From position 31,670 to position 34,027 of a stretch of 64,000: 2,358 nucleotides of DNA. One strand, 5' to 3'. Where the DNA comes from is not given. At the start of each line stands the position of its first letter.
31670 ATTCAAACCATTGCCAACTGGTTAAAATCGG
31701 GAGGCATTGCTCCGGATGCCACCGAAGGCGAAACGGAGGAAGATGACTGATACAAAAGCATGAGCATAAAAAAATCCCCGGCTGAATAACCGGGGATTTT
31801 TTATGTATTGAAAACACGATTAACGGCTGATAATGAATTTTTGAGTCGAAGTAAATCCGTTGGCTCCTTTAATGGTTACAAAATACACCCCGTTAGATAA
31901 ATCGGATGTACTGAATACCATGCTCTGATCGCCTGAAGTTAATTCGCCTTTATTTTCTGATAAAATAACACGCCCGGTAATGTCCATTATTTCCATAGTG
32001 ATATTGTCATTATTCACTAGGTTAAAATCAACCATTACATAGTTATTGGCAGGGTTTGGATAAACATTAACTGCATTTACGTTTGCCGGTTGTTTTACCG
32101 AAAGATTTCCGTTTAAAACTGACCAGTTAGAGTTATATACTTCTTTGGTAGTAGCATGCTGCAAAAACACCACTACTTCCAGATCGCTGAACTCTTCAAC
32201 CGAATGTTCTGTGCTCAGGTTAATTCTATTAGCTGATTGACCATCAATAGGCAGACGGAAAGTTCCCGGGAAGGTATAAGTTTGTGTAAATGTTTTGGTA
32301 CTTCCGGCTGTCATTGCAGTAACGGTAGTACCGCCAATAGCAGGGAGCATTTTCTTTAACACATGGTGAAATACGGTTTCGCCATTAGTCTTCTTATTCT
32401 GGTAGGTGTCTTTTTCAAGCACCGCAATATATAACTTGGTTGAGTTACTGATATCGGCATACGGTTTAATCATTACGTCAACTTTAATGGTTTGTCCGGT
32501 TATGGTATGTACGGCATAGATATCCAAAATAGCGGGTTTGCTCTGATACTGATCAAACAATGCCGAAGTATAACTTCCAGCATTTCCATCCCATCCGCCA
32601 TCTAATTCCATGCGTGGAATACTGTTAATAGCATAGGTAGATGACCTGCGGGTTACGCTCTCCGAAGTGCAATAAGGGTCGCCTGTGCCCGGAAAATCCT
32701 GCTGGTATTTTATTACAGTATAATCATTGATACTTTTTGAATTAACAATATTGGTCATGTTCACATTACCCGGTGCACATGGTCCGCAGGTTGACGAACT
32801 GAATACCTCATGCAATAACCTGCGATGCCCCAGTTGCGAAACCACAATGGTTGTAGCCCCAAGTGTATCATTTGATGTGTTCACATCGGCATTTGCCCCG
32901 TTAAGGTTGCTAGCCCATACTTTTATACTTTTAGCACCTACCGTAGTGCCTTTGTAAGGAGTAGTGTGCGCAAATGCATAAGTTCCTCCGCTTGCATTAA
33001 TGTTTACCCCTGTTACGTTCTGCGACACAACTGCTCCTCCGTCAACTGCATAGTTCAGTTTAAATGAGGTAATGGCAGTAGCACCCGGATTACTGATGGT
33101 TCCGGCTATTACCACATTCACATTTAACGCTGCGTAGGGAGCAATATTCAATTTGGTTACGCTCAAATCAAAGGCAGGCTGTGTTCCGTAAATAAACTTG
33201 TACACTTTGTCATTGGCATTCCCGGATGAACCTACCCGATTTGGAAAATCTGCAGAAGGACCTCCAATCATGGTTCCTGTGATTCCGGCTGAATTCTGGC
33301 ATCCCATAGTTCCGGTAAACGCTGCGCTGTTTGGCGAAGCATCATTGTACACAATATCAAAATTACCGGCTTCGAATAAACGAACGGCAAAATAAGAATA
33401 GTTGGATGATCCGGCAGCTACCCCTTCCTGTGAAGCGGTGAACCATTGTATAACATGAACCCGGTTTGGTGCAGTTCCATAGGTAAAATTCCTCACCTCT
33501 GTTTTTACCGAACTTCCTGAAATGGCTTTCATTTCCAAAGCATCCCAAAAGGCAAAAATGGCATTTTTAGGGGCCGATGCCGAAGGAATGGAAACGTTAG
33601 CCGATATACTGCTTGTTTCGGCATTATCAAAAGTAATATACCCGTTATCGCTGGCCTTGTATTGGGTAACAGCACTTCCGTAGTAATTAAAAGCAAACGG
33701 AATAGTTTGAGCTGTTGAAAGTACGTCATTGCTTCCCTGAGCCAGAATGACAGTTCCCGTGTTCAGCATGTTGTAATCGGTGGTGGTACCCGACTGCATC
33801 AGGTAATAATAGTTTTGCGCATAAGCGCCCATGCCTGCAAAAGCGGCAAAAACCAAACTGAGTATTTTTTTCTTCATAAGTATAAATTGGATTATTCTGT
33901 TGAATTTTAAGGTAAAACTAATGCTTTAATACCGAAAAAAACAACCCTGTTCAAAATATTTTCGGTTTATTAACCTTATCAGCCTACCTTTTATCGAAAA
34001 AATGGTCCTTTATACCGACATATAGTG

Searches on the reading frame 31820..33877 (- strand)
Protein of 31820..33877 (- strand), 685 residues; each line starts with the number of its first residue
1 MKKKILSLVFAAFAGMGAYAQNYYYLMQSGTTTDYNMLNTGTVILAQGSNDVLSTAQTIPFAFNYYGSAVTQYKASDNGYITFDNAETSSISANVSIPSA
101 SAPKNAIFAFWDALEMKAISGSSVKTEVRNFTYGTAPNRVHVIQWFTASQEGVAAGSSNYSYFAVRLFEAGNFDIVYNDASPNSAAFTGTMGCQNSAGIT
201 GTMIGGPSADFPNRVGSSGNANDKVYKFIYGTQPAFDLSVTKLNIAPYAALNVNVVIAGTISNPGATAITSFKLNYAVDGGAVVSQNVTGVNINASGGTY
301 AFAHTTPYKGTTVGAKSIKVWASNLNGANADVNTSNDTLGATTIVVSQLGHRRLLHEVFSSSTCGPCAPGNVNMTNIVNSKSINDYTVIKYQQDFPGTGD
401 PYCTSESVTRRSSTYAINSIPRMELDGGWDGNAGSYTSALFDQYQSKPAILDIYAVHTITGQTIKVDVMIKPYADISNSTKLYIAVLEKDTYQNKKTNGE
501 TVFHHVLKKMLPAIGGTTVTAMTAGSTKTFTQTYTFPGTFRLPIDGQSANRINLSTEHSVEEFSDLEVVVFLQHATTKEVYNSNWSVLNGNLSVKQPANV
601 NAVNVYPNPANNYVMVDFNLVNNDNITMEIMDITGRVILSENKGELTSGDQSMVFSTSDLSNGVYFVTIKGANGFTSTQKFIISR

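Call 100: search_protein_families(library=pfam, proteins=[window:31820-33877:-], max_evalue=0.00001)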
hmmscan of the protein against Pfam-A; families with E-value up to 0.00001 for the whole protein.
window:31820-33877:- (685 aa): 2 families
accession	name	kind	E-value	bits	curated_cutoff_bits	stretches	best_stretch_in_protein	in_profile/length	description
PF18962.6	Por_Secre_tail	-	3.1e-15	56.7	27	1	605-683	1-75/75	Secretion system C-terminal sorting domain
PF11551.14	Omp28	-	4.7e-11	43.3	34.9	1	413-538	6-138/171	Outer membrane protein Omp28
